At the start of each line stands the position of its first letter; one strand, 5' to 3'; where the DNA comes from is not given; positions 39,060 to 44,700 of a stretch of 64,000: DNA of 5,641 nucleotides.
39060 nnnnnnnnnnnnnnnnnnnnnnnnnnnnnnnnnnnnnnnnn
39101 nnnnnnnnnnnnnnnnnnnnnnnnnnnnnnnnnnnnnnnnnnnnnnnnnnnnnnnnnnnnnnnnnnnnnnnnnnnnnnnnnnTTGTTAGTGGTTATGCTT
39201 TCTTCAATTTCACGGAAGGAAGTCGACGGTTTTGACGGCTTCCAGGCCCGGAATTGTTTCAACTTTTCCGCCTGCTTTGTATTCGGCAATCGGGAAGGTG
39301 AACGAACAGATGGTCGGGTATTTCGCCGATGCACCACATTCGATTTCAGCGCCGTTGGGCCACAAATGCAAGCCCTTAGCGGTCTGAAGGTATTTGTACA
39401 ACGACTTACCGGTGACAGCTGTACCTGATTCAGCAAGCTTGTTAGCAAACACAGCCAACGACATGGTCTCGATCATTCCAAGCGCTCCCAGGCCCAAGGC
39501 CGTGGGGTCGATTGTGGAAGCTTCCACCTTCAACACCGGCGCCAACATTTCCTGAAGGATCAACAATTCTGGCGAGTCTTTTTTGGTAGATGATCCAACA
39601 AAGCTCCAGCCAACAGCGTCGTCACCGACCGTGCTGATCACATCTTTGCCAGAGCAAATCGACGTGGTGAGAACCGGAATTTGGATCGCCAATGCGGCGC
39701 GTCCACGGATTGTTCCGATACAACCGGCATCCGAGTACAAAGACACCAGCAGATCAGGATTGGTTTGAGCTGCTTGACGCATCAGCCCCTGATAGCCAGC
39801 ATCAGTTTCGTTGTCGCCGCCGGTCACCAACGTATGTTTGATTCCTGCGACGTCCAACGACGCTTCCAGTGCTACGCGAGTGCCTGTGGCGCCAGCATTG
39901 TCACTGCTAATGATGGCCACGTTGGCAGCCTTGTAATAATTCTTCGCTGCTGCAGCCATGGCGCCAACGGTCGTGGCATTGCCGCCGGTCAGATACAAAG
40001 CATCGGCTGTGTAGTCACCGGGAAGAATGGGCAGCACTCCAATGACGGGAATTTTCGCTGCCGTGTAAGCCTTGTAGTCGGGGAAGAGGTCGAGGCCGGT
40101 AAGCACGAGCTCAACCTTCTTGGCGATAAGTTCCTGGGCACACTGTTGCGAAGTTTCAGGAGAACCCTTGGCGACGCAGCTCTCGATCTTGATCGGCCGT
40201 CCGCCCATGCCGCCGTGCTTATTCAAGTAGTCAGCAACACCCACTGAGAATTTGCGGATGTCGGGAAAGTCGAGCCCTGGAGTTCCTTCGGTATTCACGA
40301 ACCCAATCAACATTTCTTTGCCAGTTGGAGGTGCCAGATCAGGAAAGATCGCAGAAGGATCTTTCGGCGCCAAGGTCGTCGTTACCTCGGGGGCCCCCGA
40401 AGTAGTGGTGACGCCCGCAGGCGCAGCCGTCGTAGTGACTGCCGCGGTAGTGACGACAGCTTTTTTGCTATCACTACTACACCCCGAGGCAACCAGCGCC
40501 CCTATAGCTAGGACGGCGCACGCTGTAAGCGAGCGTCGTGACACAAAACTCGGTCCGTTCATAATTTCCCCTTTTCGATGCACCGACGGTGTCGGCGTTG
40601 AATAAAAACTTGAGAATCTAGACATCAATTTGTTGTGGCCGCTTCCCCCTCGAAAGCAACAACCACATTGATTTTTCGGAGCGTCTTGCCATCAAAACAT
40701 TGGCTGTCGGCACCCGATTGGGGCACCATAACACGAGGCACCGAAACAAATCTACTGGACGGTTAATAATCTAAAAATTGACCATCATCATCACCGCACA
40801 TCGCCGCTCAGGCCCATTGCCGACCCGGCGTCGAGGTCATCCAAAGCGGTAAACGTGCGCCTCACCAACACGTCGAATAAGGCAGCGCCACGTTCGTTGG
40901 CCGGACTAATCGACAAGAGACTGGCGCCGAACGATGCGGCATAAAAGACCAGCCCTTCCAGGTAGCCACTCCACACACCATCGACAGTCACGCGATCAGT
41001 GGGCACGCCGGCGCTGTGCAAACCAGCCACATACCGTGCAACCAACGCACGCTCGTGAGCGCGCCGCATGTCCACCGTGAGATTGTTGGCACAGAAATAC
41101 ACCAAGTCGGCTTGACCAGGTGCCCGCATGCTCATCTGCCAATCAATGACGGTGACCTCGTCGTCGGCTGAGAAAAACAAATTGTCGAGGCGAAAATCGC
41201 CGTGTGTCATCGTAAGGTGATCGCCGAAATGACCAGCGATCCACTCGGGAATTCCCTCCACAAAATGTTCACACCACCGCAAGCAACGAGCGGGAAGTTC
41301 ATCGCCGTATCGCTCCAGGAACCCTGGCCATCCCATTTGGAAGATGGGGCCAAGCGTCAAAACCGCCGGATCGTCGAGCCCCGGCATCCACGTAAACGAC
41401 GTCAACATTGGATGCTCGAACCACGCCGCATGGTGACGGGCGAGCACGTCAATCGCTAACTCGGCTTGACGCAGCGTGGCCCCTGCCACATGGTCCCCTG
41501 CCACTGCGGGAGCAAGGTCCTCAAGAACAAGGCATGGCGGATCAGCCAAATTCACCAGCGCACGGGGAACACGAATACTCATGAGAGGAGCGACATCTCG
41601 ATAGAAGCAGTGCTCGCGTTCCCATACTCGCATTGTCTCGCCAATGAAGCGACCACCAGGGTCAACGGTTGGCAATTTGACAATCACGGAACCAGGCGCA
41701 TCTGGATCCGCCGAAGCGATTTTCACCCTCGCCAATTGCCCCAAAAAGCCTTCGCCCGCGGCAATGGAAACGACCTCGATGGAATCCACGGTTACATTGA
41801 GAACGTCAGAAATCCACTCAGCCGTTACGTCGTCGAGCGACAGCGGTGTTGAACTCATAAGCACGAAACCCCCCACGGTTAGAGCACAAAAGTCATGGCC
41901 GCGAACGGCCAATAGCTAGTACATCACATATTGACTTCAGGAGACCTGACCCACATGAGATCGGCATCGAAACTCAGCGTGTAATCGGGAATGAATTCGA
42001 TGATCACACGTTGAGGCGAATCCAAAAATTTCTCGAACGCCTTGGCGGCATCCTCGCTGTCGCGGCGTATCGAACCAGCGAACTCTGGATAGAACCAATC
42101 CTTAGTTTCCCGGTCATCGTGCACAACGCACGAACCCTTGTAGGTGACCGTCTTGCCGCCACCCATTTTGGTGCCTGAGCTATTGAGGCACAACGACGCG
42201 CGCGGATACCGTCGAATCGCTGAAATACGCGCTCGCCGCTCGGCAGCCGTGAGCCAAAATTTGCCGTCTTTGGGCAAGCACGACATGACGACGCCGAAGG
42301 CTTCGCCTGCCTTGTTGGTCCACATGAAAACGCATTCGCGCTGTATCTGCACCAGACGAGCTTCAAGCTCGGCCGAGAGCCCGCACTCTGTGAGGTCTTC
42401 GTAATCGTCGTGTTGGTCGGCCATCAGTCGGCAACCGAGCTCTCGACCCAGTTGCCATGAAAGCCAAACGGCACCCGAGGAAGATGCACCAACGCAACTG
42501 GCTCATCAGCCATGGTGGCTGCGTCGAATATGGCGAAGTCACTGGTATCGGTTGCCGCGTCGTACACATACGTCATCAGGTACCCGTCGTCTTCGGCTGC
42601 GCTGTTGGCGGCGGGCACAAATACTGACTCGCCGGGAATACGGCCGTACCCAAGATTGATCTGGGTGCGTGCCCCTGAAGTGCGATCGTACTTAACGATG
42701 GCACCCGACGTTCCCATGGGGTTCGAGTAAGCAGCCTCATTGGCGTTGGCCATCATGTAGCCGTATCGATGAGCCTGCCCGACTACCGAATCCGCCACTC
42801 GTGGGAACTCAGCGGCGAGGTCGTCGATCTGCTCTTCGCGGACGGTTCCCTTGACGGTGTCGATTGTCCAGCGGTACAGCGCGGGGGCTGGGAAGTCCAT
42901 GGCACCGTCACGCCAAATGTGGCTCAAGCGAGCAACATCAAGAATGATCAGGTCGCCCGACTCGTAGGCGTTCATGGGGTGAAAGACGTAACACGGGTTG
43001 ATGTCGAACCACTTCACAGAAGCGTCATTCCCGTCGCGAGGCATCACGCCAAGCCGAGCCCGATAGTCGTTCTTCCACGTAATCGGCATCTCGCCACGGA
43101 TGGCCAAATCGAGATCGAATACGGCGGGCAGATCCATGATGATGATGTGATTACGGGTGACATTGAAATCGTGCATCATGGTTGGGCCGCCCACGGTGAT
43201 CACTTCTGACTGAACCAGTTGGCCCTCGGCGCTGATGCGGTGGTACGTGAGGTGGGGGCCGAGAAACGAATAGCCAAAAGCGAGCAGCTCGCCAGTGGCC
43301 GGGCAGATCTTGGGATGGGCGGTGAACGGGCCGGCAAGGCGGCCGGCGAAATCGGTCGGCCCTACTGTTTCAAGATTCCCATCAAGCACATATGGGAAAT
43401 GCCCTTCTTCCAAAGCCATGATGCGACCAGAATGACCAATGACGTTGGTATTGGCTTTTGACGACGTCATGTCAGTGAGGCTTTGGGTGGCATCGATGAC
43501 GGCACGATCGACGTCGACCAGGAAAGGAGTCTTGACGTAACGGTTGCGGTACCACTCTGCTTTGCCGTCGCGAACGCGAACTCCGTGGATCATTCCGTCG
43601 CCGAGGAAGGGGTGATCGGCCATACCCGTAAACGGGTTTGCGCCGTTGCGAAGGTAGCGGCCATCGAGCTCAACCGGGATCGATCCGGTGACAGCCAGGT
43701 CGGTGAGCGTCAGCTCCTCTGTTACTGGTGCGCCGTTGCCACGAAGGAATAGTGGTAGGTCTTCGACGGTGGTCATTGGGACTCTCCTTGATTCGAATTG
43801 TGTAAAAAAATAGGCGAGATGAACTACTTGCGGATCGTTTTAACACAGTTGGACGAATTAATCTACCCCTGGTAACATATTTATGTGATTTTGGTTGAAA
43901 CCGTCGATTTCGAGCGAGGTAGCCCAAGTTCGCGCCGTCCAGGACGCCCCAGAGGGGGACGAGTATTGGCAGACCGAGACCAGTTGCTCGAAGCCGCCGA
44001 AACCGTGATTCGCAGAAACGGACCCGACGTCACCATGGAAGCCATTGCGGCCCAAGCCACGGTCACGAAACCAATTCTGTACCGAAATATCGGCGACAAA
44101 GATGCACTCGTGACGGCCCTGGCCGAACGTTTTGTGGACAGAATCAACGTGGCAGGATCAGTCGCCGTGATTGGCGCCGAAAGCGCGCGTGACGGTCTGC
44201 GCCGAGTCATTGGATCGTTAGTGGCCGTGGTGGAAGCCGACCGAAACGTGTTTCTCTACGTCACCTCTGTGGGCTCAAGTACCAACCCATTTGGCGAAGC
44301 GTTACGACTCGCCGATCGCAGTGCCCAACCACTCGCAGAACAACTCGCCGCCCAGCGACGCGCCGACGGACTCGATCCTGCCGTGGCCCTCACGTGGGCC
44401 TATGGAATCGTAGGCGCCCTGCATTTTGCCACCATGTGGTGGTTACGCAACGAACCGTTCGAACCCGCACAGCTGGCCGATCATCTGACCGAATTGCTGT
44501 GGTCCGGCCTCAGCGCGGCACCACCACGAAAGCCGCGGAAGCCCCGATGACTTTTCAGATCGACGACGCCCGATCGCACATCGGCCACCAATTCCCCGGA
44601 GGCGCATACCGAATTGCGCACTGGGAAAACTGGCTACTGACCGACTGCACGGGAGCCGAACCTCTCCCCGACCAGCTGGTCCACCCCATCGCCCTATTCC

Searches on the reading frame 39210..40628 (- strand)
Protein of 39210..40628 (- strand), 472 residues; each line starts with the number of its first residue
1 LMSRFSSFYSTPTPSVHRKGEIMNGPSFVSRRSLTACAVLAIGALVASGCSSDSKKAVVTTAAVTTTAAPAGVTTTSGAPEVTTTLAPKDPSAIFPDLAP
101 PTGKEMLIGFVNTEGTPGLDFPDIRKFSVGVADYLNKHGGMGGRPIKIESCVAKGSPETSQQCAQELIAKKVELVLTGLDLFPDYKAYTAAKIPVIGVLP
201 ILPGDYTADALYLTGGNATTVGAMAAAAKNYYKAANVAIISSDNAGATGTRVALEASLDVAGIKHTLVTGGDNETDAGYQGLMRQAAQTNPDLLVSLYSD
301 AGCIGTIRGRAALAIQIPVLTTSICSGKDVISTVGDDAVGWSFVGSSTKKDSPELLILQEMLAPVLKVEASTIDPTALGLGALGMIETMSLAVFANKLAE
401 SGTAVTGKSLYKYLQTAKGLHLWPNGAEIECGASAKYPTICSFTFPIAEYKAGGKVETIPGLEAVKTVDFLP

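Call 30: search_protein_families(library=pfam, proteins=[window:39210-40628:-], max_evalue=0.00001)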
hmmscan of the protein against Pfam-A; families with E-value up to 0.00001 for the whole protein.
window:39210-40628:- (472 aa): 1 family
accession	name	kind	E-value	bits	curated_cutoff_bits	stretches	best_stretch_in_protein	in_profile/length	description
PF13458.12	Peripla_BP_6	-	1.3e-16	61.6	31.7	1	131-348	28-250/343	Periplasmic binding protein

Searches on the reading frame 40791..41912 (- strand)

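Call 30: search_protein_families(library=pfam, proteins=[window:40791-41912:-], max_evalue=0.00001)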
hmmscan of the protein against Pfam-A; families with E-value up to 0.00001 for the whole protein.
window:40791-41912:- (373 aa): 2 families
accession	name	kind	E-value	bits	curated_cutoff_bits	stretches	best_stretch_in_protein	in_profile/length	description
PF02958.26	EcKL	-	5.5e-17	62.5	22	1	227-299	209-286/294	Ecdysteroid kinase-like family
PF01636.29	APH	-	6.4e-11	42.9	23.2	1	98-299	38-230/239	Phosphotransferase enzyme family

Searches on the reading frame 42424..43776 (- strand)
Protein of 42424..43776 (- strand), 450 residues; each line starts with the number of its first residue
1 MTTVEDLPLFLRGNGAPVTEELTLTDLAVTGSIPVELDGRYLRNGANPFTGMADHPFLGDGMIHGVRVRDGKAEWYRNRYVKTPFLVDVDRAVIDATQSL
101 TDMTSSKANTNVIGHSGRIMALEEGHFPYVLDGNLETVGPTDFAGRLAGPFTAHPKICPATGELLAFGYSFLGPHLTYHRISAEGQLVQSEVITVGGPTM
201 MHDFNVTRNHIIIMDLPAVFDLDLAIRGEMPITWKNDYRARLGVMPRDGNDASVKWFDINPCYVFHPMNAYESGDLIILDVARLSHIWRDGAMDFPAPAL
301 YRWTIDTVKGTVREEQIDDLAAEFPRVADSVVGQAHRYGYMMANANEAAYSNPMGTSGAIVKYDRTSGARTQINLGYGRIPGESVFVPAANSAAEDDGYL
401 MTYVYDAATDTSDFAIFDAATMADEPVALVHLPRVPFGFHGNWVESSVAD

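Call 43: search_protein_families(library=pfam, proteins=[window:42424-43776:-], max_evalue=0.00001)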
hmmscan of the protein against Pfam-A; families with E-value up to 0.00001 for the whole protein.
window:42424-43776:- (450 aa): 1 family
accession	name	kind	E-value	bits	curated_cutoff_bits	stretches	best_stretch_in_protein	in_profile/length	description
PF03055.21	RPE65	-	3.1e-117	393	27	1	16-444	2-468/469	Retinal pigment epithelial membrane protein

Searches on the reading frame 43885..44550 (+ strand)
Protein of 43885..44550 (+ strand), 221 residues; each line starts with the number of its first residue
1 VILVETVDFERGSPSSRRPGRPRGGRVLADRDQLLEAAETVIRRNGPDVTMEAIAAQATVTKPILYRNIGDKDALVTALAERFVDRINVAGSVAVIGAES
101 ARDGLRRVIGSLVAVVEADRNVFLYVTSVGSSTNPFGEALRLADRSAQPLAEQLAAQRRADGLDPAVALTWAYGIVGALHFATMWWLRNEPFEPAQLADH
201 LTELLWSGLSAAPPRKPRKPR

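Call 43: search_protein_families(library=pfam, proteins=[window:43885-44550:+], max_evalue=0.00001)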
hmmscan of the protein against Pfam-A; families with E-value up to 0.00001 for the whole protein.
window:43885-44550:+ (221 aa): 2 families
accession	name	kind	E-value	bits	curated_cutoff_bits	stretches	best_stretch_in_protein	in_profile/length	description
PF19344.4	TetR_C_32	-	1.2e-11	45.3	27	1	100-215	11-133/139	Tetracyclin repressor-like, C-terminal domain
PF00440.29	TetR_N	-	5.1e-09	36.2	24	1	34-79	1-47/47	Bacterial regulatory proteins, tetR family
